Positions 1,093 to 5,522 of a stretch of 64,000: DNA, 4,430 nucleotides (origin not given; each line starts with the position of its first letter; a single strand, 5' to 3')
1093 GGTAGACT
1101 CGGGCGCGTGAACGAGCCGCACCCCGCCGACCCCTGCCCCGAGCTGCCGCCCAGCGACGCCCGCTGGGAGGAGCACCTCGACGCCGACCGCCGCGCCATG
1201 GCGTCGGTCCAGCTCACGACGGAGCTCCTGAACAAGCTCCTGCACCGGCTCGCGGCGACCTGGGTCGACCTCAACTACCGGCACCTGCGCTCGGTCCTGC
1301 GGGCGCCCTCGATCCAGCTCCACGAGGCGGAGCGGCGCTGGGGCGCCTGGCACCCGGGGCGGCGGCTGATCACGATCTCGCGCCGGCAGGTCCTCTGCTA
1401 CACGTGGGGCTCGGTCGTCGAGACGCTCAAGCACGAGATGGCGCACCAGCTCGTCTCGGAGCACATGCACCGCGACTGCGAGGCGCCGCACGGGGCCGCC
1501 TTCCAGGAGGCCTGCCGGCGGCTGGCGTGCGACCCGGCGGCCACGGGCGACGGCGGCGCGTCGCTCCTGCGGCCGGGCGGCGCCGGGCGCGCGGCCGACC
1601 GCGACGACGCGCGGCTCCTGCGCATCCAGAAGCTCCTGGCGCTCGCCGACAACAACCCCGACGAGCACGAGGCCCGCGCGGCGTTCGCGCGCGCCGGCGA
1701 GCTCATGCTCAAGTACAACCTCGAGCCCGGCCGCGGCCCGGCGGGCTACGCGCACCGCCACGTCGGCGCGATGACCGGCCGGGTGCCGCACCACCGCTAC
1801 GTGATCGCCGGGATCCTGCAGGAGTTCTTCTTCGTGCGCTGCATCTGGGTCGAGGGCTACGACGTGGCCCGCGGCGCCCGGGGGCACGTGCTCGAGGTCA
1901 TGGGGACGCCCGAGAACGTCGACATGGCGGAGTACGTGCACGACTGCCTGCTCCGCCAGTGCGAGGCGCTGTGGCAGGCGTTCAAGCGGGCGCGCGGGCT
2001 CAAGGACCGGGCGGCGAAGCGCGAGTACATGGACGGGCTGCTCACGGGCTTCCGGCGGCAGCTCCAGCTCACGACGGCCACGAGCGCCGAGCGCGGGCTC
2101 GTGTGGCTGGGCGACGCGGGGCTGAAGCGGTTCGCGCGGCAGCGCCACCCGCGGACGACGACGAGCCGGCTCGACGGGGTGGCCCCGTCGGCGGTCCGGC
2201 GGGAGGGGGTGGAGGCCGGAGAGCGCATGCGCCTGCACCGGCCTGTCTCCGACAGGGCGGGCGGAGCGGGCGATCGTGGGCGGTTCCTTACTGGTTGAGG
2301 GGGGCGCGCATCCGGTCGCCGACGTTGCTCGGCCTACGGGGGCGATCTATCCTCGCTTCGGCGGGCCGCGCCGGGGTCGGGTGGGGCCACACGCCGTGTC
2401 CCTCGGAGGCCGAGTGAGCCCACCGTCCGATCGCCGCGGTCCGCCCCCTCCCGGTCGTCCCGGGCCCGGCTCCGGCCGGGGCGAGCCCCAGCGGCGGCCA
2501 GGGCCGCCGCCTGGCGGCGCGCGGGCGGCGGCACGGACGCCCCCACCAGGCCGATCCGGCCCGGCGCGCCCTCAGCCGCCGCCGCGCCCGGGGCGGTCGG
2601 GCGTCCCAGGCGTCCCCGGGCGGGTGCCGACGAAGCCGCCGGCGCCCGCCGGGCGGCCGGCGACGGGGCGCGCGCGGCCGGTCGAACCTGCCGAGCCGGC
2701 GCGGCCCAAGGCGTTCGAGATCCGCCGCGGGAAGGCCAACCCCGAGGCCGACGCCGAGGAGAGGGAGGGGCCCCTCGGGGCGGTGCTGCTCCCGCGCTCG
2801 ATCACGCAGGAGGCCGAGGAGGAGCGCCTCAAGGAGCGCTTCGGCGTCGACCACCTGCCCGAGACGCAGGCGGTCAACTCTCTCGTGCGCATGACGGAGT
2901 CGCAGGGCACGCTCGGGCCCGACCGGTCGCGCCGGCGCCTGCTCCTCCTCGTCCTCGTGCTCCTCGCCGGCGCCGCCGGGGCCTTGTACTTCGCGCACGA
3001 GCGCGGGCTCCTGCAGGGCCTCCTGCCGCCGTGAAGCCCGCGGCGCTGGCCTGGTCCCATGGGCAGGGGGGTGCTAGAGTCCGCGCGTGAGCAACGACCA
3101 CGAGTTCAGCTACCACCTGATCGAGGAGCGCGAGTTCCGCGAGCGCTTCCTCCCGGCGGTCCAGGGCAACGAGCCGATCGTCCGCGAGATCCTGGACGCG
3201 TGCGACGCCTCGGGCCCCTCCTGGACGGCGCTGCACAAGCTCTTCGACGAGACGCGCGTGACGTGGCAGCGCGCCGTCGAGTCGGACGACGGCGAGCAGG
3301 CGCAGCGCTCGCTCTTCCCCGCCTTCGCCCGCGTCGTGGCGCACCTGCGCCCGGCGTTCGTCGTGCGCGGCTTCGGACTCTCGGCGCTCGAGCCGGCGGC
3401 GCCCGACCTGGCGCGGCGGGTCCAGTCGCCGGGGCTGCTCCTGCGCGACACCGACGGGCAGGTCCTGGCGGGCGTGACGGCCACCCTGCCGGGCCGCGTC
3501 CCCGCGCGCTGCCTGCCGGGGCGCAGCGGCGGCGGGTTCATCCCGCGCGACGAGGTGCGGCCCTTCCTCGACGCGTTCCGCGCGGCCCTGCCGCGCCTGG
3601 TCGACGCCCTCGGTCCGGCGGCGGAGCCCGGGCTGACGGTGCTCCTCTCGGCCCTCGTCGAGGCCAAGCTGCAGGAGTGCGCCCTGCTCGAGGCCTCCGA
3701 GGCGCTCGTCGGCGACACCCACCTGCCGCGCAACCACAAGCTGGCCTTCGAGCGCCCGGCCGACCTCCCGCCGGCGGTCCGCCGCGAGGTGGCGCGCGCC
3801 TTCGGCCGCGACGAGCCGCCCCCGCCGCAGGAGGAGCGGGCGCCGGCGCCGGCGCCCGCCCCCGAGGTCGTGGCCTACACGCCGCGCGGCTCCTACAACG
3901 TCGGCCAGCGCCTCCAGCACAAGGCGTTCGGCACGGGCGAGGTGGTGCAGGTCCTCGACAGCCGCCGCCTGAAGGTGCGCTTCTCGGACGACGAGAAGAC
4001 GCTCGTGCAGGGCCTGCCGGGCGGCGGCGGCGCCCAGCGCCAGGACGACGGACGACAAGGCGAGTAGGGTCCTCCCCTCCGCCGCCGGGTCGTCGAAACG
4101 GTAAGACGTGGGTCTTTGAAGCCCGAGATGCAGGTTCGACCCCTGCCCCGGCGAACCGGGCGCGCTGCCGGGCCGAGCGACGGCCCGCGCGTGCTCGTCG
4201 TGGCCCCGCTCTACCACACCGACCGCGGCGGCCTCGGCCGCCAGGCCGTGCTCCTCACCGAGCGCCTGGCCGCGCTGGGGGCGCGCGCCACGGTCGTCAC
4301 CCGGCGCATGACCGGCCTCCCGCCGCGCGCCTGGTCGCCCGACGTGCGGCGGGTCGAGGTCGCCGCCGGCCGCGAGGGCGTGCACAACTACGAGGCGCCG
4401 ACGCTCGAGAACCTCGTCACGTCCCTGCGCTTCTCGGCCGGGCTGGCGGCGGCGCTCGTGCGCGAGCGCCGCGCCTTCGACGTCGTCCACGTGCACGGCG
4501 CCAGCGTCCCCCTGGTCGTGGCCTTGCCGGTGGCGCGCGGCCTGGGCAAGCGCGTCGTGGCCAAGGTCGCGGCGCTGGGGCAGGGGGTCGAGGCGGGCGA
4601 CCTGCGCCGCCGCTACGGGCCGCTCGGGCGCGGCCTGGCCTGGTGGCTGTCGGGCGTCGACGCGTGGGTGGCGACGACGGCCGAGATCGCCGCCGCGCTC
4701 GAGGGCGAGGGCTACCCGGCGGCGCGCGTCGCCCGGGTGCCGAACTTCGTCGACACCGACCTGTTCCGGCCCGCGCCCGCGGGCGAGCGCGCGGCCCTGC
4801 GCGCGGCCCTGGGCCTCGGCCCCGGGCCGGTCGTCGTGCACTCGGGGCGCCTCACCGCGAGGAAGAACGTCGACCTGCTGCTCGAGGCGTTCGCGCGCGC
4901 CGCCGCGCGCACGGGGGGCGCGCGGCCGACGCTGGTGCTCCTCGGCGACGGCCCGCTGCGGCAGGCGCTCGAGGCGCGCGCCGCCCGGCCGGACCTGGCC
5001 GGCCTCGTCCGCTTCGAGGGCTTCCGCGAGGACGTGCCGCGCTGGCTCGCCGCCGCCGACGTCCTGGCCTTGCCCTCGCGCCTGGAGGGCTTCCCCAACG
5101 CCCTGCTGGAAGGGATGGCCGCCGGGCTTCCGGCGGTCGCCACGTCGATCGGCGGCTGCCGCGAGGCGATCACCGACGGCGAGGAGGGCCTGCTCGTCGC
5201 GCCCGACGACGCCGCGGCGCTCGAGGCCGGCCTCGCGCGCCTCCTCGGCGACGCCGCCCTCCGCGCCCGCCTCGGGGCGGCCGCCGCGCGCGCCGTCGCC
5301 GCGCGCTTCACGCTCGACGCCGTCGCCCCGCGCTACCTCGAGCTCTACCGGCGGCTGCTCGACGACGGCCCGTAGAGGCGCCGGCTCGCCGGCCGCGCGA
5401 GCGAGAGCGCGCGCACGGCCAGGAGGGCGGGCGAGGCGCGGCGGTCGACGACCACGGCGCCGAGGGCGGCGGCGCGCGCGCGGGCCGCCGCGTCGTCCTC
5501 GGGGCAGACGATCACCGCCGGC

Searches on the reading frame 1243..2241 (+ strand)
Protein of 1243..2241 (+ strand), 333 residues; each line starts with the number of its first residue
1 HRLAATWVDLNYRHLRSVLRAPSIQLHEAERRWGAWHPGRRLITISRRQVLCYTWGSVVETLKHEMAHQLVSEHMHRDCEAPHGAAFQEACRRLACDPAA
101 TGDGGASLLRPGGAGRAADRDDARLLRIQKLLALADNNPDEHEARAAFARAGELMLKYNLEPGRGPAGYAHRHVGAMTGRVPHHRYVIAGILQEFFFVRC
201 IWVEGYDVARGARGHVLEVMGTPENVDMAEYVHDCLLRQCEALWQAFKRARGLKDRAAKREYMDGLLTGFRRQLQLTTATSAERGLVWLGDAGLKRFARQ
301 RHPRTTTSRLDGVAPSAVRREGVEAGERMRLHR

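Call 87: search_protein_families(library=pfam, max_evalue=0.00001, proteins=[window:1243-2241:+])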
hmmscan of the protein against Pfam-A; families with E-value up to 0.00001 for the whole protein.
window:1243-2241:+ (333 aa): 3 families
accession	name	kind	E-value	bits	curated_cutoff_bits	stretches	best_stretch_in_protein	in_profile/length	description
PF23771.1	DUF7168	-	2.3e-20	73.1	25.5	1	178-304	14-138/140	Domain of unknown function (DUF7168)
PF10979.13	DUF2786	-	5.3e-12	45.9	23.9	1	127-161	5-39/40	Protein of unknown function (DUF2786)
PF10263.15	SprT-like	-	5.9e-08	33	25.6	1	30-94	30-95/108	SprT-like family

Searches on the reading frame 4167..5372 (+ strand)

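Call 87: search_protein_families(library=pfam, max_evalue=0.00001, proteins=[window:4167-5372:+])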
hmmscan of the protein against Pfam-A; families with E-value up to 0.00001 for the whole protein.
window:4167-5372:+ (402 aa): 6 families
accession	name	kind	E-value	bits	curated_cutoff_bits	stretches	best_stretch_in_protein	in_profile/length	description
PF13692.12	Glyco_trans_1_4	-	2.8e-38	131.8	27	1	221-362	2-142/142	Glycosyl transferases group 1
PF00534.26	Glycos_transf_1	-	1e-34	120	26.4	1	215-374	9-170/172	Glycosyl transferases group 1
PF13439.12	Glyco_transf_4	-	4.5e-18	66.3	28.5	1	21-198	2-169/170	Glycosyltransferase Family 4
PF13579.12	Glyco_trans_4_4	-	7.8e-14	52.8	29.7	1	21-193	1-157/158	Glycosyl transferase 4-like domain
PF20706.3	GT4-conflict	-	2.5e-08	33.7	26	1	221-338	198-323/385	Family 4 Glycosyltransferase in conflict systems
PF13524.12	Glyco_trans_1_2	-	5.4e-06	26.9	25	0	289-391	39-143/144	Glycosyl transferase-like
